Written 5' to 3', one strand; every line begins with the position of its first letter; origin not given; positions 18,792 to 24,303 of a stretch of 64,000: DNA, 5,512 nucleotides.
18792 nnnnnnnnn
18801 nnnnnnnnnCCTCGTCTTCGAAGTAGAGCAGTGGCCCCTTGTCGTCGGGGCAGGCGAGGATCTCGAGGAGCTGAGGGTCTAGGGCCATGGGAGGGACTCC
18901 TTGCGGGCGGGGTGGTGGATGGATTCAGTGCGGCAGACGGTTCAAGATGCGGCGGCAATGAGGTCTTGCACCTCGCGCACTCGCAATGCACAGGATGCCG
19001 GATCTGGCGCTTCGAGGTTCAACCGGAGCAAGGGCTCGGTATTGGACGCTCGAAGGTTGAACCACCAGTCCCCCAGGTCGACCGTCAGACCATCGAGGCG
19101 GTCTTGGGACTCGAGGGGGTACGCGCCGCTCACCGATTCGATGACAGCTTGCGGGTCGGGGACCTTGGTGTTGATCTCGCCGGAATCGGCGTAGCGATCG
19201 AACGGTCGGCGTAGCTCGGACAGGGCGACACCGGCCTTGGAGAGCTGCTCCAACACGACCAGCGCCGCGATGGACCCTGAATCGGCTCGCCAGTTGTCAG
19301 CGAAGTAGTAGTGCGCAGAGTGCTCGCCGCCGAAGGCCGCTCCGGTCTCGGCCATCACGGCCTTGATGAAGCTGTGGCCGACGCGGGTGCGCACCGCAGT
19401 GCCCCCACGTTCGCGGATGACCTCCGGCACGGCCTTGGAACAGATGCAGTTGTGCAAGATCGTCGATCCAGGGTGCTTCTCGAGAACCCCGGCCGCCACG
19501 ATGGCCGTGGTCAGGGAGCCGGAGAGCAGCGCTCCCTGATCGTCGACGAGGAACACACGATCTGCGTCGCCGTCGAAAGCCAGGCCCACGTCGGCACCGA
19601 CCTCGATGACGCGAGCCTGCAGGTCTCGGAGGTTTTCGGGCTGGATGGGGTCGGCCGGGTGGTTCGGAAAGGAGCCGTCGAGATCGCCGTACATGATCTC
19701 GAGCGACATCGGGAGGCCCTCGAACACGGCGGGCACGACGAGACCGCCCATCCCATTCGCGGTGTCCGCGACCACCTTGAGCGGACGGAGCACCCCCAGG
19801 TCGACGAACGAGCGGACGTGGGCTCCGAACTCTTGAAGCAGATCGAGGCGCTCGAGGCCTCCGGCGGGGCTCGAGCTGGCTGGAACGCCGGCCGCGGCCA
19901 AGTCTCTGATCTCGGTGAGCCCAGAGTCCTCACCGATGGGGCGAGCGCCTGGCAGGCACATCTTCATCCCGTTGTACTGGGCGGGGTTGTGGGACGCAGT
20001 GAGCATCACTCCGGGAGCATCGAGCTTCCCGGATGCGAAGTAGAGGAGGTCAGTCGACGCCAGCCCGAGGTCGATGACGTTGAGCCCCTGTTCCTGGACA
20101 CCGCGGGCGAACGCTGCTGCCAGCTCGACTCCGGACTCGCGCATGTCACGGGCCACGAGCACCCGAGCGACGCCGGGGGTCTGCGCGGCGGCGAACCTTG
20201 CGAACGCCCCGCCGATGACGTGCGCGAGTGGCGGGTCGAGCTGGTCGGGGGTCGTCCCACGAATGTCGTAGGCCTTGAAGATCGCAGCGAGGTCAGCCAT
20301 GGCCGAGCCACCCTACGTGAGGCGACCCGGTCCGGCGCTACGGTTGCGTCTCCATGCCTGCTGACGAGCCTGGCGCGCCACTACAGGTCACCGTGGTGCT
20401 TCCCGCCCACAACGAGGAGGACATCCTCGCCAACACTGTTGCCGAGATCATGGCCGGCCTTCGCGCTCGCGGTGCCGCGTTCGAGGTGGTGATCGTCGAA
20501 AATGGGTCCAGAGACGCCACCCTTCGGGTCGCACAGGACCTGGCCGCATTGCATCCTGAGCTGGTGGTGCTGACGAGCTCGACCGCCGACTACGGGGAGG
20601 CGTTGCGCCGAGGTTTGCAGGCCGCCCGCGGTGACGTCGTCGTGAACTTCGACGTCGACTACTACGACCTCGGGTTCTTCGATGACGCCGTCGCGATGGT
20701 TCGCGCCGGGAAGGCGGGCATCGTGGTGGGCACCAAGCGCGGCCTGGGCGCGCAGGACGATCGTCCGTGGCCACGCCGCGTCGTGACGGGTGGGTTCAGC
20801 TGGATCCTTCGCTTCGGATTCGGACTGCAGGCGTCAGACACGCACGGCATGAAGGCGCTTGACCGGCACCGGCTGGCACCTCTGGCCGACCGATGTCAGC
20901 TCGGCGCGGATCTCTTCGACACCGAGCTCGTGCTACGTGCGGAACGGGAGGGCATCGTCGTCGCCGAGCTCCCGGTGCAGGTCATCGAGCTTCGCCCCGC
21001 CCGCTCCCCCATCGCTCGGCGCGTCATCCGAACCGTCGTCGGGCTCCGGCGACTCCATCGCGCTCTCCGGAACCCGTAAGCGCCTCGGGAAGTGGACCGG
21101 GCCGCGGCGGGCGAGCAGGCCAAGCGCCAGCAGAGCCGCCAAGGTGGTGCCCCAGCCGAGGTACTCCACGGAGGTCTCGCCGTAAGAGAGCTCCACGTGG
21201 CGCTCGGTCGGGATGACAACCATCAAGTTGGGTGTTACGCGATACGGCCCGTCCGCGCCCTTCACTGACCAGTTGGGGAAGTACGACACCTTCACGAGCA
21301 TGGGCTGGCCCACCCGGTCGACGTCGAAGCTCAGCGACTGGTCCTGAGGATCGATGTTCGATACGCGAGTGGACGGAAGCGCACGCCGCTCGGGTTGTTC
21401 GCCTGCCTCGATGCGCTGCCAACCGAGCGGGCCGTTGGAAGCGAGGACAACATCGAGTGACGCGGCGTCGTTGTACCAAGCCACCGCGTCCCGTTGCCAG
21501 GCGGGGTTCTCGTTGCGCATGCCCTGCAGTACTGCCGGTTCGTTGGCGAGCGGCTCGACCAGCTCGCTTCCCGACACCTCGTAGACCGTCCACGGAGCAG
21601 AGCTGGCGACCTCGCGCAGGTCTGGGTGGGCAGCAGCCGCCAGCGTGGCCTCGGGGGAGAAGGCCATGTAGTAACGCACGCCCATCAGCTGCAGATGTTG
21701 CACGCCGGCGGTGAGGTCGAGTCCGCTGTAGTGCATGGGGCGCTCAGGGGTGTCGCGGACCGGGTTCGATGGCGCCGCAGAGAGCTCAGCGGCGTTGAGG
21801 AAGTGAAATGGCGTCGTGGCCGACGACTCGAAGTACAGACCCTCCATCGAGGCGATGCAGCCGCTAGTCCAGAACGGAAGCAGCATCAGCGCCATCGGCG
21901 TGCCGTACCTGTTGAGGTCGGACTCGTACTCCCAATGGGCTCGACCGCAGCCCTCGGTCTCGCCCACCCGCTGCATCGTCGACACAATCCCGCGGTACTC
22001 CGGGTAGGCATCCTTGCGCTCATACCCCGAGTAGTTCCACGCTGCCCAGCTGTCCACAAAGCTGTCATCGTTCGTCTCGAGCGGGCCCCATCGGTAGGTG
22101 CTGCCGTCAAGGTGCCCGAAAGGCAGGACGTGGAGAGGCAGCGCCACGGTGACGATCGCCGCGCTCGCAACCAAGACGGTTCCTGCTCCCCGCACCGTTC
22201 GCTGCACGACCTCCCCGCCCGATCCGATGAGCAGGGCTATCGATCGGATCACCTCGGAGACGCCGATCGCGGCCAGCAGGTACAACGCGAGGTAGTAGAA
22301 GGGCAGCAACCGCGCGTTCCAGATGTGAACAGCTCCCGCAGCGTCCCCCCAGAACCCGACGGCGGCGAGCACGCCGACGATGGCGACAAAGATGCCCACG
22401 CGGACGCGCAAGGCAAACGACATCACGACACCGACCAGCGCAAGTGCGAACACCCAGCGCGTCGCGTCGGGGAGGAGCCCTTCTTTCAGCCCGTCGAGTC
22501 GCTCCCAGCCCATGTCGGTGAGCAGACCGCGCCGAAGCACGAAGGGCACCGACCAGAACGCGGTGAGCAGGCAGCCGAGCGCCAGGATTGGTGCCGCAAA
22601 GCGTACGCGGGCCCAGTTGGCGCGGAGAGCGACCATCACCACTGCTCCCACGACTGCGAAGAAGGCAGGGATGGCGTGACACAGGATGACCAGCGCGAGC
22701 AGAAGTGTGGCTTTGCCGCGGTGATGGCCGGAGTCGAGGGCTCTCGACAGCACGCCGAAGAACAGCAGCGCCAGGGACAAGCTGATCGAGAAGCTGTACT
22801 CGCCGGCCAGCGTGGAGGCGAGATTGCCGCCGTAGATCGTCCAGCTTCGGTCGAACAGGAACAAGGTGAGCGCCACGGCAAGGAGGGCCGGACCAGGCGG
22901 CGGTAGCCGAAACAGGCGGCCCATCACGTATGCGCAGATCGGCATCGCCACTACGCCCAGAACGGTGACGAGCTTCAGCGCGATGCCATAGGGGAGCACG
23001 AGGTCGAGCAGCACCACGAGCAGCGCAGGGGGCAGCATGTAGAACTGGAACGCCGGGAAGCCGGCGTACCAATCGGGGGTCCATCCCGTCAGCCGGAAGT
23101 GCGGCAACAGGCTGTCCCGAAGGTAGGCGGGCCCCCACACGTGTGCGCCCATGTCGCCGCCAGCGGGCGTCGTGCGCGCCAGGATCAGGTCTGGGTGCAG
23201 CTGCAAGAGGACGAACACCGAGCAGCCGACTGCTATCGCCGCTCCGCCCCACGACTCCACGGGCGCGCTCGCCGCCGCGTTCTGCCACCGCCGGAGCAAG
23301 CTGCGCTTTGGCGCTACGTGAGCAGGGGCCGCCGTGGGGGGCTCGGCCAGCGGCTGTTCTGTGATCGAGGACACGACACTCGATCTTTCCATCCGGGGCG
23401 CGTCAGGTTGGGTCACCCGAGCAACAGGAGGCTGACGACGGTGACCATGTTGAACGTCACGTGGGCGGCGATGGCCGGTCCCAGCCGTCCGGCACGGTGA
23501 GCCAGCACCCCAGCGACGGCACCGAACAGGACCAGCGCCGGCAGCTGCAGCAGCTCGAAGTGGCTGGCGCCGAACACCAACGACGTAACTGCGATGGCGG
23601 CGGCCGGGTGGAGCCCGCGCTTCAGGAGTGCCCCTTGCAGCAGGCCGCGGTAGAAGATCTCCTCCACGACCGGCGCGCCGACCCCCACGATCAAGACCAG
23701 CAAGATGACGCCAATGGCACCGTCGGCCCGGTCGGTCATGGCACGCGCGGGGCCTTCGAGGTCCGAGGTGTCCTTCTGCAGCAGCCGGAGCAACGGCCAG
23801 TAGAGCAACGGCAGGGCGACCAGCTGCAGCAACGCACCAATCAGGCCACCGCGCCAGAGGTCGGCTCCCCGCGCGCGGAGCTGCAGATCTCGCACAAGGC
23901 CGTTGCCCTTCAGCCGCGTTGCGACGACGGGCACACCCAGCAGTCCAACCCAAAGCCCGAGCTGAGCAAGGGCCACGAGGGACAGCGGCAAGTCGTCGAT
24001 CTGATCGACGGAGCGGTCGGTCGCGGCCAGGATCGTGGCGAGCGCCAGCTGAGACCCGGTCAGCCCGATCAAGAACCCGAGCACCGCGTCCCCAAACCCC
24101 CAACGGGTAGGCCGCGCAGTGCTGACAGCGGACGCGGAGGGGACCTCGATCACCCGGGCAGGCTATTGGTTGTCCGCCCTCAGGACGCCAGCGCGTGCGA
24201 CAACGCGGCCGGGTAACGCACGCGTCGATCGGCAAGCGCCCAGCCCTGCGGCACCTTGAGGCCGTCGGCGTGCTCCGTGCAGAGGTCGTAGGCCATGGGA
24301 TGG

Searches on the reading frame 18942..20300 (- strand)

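Call 8: search_protein_families(library=pfam, proteins=[window:18942-20300:-], max_evalue=0.001)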
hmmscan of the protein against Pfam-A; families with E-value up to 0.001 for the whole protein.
window:18942-20300:- (452 aa): 4 families
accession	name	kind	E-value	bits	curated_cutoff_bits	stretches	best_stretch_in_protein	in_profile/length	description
PF02878.22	PGM_PMM_I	-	1.2e-30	106.4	22.5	1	7-134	3-130/138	Phosphoglucomutase/phosphomannomutase, alpha/beta/alpha domain I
PF02880.22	PGM_PMM_III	-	2.3e-24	86.1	20.7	1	264-368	5-113/115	Phosphoglucomutase/phosphomannomutase, alpha/beta/alpha domain III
PF02879.22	PGM_PMM_II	-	2.9e-20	73.2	29.3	1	158-256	3-103/103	Phosphoglucomutase/phosphomannomutase, alpha/beta/alpha domain II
PF00408.26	PGM_PMM_IV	-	5.6e-09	36.4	23.1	1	375-439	1-60/68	Phosphoglucomutase/phosphomannomutase, C-terminal domain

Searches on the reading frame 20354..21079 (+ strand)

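Call 8: search_protein_families(library=pfam, proteins=[window:20354-21079:+], max_evalue=0.001)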
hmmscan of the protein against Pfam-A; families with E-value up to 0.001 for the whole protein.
window:20354-21079:+ (241 aa): 2 families
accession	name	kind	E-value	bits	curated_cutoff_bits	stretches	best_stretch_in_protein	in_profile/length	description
PF00535.33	Glycos_transf_2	-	4e-18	66.3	23.3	1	13-149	1-132/168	Glycosyl transferase family 2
PF13641.12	Glyco_tranf_2_3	-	1.1e-08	35.8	27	1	12-102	3-96/230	Glycosyltransferase like family 2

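Call 61: search_protein_families(library=ncbifam, proteins=[window:20354-21079:+], max_evalue=0.001)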
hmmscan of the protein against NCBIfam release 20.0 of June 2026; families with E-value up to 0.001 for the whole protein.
window:20354-21079:+ (241 aa): 14 families
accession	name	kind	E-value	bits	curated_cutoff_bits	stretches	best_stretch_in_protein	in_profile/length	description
NF010496.0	PRK13915.1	equivalog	1.4e-14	53.9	262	1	10-105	31-129/307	glucosyl-3-phosphoglycerate synthase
TIGR03937.1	PgaC_IcaA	equivalog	2.3e-10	40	422.3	1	11-102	46-135/407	poly-beta-1,6-N-acetyl-D-glucosamine synthase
NF041875.1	EPS_EpsD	equivalog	6.3e-10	39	370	1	12-138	1-126/325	exopolysaccharide biosynthesis glycosyltransferase EpsD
NF058614.1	PPMAGASynPpgS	equivalog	1.9e-09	37.3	370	1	12-211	2-197/226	polyprenyl-phospho-N-acetylgalactosaminyl synthase PpgS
NF047588.1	GlcsyltransPgfSStrep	equivalog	7.4e-09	35.2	500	1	11-104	2-97/308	glycosyltransferase PgfS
NF007986.1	PRK10714.1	equivalog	1.2e-08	34.4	529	1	11-129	7-126/316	undecaprenyl-phosphate 4-deoxy-4-formamido-L-arabinose transferase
NF007482.0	PRK10073.1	equivalog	1.9e-08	33.7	423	1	11-102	7-95/334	glycosyltransferase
NF041391.1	DPhHxTase_Halo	equivalog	9.1e-08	31.3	375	1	18-210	3-183/213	dolichyl-phosphate hexose transferase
TIGR04283.1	glyco_like_mftF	equivalog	3.4e-07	30.1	182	1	13-97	2-77/221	TIGR04283 family arsenosugar biosynthesis glycosyltransferase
TIGR04182.1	glyco_TIGR04182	equivalog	3.7e-06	26.5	325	1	11-128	1-109/293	S-layer glycoprotein N-glycosyltransferase AglJ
NF038302.1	EPS_HpsE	equivalog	1.2e-05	24.5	300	1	11-102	2-96/307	hormogonium polysaccharide biosynthesis glycosyltransferase HpsE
TIGR03111.1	glyc2_xrt_Gpos1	hypoth_equivalog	3.5e-05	22.8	363.95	1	11-102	50-141/439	TIGR03111 family XrtG-associated glycosyltransferase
TIGR03469.1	HpnB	hypoth_equivalog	8.2e-05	21.8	379.25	1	11-75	45-110/386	hopene-associated glycosyltransferase HpnB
NF053739.1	GlytfEpsEBac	equivalog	0.00064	18.8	450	1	11-127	2-118/265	glycosyltransferase EpsE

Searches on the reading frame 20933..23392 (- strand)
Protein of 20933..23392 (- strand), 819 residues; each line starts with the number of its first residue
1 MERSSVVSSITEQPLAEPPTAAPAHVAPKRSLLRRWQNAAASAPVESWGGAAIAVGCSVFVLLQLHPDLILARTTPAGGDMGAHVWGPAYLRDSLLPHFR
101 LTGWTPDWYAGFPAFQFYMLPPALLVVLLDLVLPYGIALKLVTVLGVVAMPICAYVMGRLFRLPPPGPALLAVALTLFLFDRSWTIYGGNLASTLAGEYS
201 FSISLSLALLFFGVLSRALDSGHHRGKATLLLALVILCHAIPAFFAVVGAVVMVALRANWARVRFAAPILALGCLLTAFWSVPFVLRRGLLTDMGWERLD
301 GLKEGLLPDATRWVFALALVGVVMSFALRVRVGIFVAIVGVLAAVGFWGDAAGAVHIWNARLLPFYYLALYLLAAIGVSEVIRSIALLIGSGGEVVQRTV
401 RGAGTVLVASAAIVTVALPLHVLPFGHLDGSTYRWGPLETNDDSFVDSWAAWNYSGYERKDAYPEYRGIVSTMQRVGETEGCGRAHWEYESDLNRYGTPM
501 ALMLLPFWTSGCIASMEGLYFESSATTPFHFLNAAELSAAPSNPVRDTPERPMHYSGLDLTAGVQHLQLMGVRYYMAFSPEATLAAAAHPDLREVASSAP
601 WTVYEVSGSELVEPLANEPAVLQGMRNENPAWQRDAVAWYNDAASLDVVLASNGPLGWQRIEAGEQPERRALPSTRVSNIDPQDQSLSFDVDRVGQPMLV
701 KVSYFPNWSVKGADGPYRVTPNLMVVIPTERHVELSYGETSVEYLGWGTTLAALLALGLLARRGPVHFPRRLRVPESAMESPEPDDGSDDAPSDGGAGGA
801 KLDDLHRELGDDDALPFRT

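Call 5: search_protein_families(library=pfam, proteins=[window:20933-23392:-], max_evalue=0.1)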
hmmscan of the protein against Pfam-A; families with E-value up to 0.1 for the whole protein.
window:20933-23392:- (819 aa): 1 family
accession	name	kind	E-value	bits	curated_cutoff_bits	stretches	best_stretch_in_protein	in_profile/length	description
PF10131.15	PTPS_related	-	4.4e-12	45.7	26.4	1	112-539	4-384/621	6-pyruvoyl-tetrahydropterin synthase related domain; membrane protein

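Call 6: search_protein_families(library=ncbifam, proteins=[window:20933-23392:-], max_evalue=0.1)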
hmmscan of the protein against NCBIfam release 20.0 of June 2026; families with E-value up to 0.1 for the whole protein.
window:20933-23392:- (819 aa): 0 families

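Call 43: find_homologous_proteins(query=window:20936-23392:-, max_evalue=0.00001)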
Query window:20936-23392:- (819 aa): 4187 proteins with E <= 0.00001 among 8000 candidates; the best 120 are listed.
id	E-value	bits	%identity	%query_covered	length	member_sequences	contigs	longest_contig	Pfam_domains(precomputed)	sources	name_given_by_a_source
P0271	0.0e+0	1763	100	95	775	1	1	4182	PF10131.16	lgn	-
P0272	0.0e+0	1534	84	98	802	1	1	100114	PF10131.16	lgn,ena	-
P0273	0.0e+0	1427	77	100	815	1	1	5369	PF10131.16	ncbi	-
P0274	0.0e+0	1348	75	94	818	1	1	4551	PF10131.16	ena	-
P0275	0.0e+0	1327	72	97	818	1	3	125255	PF10131.16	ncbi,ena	-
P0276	0.0e+0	1297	75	88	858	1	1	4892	PF10131.16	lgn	-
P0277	0.0e+0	1245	73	90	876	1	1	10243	PF10131.16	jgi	jgi:hypothetical protein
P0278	0.0e+0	1216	66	96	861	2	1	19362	PF10131.16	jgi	jgi:hypothetical protein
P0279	0.0e+0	1203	70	89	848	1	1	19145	PF10131.16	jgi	jgi:hypothetical protein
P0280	0.0e+0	1201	66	96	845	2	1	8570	PF10131.16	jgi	jgi:hypothetical protein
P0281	0.0e+0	1201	69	91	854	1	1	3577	PF10131.16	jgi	jgi:hypothetical protein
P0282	0.0e+0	1200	67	97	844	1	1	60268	PF10131.16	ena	-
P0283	0.0e+0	1193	69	94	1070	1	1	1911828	PF10131.16,PF11382.14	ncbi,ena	-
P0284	0.0e+0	1192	64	100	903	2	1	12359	PF10131.16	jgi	jgi:hypothetical protein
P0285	0.0e+0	1190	70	93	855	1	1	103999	PF10131.16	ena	-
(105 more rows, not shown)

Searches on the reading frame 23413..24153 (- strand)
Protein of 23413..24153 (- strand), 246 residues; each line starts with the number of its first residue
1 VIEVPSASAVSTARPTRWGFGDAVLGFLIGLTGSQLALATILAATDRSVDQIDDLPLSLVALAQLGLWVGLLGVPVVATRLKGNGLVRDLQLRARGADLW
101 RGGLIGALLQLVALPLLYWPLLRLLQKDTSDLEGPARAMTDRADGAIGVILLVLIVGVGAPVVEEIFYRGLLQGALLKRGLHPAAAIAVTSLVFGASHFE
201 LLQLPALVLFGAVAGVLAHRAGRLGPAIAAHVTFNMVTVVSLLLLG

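Call 8: search_protein_families(library=pfam, proteins=[window:23413-24153:-], max_evalue=0.001)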
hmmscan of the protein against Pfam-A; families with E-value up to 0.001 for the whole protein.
window:23413-24153:- (246 aa): 1 family
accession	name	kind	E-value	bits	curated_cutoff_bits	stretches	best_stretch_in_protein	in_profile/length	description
PF02517.21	Rce1-like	-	4.5e-19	69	22.4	1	149-237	4-93/93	Type II CAAX prenyl endopeptidase Rce1-like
